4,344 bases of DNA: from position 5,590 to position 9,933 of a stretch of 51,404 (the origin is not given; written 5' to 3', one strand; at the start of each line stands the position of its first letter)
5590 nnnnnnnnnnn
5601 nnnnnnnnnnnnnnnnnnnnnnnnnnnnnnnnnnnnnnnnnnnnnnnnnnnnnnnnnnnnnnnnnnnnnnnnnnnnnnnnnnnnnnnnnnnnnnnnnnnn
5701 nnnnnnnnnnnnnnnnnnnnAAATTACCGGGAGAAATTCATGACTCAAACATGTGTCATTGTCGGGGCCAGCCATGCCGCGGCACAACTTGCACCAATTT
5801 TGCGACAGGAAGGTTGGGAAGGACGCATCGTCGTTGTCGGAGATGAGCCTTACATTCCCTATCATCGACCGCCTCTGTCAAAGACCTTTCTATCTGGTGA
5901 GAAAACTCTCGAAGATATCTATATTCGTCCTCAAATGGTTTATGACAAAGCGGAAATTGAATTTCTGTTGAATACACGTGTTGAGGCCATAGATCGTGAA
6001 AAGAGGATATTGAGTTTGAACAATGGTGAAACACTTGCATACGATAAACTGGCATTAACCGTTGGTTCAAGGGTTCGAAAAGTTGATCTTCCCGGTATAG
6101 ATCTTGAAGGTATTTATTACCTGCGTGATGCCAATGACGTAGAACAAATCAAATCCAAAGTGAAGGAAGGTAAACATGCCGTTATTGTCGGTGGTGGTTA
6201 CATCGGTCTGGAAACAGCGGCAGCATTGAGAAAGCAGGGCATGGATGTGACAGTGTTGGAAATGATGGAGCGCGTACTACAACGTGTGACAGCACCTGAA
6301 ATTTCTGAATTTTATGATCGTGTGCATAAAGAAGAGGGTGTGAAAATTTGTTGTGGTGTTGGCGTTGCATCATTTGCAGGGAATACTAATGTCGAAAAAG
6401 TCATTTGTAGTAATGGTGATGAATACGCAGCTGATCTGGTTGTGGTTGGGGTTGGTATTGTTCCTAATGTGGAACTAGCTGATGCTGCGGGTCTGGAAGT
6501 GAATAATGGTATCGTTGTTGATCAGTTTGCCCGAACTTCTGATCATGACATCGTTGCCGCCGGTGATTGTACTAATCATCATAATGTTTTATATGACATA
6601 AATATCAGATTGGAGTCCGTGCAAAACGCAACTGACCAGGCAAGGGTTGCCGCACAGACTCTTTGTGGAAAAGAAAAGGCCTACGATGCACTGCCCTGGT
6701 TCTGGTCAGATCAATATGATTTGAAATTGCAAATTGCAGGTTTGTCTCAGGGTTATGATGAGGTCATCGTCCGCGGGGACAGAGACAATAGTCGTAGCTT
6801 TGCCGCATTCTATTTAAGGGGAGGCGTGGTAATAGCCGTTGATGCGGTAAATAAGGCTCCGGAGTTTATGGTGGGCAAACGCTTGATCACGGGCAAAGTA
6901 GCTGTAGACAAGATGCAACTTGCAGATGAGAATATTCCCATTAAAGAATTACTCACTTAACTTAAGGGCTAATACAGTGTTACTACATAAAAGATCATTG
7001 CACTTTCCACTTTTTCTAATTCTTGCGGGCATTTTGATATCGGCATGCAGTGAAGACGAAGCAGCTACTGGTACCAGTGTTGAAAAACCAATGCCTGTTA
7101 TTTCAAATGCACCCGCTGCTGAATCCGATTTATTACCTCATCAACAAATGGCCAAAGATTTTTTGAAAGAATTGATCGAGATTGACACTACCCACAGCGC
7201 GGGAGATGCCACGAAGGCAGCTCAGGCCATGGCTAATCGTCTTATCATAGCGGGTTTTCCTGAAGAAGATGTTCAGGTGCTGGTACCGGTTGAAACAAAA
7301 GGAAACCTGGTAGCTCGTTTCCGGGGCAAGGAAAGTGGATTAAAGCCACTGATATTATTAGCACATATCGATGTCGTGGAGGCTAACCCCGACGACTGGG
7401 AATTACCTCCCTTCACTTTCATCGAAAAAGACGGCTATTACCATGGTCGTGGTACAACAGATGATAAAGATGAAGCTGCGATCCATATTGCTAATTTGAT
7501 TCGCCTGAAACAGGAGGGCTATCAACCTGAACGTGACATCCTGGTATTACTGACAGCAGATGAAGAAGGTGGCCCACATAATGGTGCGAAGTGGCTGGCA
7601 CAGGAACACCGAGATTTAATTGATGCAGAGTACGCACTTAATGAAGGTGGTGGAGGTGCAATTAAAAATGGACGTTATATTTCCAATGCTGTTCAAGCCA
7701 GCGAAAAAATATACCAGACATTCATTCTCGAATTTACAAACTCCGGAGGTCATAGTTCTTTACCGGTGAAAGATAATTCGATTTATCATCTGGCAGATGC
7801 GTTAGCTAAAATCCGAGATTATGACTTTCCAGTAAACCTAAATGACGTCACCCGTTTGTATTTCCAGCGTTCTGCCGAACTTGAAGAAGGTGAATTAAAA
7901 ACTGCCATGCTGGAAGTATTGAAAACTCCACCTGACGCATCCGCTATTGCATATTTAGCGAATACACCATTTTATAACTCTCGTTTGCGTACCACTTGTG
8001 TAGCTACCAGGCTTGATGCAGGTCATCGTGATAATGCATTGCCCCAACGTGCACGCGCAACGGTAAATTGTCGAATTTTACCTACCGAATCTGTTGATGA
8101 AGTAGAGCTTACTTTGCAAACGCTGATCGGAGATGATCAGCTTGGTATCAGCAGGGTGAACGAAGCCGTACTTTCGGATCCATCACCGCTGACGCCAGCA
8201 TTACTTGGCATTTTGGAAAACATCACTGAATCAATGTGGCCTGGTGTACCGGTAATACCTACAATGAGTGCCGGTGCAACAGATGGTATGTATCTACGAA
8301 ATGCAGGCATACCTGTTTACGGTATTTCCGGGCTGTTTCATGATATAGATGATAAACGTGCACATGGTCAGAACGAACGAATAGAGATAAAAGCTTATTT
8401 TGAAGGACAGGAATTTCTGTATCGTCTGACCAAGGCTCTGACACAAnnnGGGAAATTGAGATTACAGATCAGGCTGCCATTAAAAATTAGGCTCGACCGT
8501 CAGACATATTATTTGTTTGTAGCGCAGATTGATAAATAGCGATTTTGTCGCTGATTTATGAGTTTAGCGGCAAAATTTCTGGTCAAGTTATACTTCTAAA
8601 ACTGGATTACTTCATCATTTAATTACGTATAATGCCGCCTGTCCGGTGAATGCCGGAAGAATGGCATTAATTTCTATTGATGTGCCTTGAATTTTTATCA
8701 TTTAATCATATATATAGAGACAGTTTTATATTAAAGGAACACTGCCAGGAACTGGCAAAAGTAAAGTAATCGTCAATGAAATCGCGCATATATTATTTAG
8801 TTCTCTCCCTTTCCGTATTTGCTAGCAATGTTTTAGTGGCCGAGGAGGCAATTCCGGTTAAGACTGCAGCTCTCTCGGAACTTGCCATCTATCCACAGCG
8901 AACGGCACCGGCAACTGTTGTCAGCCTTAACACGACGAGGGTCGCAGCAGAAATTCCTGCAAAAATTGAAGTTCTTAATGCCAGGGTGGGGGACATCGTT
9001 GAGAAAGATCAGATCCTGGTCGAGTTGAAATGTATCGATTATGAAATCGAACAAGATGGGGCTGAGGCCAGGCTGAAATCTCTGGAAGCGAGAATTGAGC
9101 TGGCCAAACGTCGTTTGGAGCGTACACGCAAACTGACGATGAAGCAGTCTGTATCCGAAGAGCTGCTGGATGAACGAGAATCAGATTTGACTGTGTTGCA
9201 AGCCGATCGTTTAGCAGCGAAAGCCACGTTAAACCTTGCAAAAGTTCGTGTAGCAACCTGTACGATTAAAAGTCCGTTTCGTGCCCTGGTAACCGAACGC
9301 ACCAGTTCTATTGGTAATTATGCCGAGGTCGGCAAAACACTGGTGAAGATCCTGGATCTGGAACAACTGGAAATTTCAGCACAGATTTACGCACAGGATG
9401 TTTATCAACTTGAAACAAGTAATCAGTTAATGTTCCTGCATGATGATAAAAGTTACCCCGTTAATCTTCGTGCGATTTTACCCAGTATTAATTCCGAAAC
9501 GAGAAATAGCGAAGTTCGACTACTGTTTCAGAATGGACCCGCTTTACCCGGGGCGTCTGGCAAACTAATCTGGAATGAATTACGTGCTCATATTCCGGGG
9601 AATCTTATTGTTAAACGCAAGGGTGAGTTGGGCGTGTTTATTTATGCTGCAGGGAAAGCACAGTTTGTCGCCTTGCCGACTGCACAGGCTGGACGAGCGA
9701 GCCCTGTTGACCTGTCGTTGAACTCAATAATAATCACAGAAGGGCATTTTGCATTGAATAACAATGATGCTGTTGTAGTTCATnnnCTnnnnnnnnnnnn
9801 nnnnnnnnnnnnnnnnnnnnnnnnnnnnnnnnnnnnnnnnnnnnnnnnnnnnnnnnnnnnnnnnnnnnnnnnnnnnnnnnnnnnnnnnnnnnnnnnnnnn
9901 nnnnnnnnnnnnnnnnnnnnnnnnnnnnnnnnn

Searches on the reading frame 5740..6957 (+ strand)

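Call 47: search_protein_families(library=pfam, proteins=[window:5740-6957:+], max_evalue=0.00001)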
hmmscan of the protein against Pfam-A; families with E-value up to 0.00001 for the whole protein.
window:5740-6957:+ (406 aa): 6 families
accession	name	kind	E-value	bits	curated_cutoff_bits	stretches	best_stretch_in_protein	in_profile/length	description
PF07992.20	Pyr_redox_2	-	5.2e-68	230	26.1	1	5-301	3-291/291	Pyridine nucleotide-disulphide oxidoreductase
PF14759.12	Reductase_C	-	1.8e-32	112.1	25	1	320-405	1-85/85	Reductase C-terminal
PF00070.33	Pyr_redox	-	2e-18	67.1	22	1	146-223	1-79/82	Pyridine nucleotide-disulphide oxidoreductase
PF01266.30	DAO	-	4.9e-07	30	27.9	0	147-175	2-30/353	FAD dependent oxidoreductase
PF13738.12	Pyr_redox_3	-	6.9e-07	29.2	30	0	148-176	1-30/305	Pyridine nucleotide-disulphide oxidoreductase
PF13450.12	NAD_binding_8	-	6.8e-06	26.7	21.9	0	149-179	1-31/68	NAD(P)-binding Rossmann-like domain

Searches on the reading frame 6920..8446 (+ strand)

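Call 47: search_protein_families(library=pfam, proteins=[window:6920-8446:+], max_evalue=0.00001)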
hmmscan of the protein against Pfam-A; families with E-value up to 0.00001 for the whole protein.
window:6920-8446:+ (509 aa): 3 families
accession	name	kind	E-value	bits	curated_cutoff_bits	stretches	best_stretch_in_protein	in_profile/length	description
PF01546.33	Peptidase_M20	-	6.6e-31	108.3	24.6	1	146-504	2-204/206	Peptidase family M20/M25/M40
PF07687.19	M20_dimer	-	4.2e-13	49.6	21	1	266-405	7-101/107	Peptidase dimerisation domain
PF04389.22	Peptidase_M28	-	2.4e-07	31.1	21.3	1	129-268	1-118/193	Peptidase family M28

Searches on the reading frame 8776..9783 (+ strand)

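Call 47: search_protein_families(library=pfam, proteins=[window:8776-9783:+], max_evalue=0.00001)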
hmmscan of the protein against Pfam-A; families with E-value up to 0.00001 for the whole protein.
window:8776-9783:+ (336 aa): 2 families
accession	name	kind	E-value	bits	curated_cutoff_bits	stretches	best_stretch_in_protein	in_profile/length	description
PF16576.10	HlyD_D23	-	7.5e-15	55.2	30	1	53-253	19-203/214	Barrel-sandwich domain of CusB or HlyD membrane-fusion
PF13437.12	HlyD_3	-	1.6e-09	38.9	22.2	1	163-254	1-96/106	HlyD family secretion protein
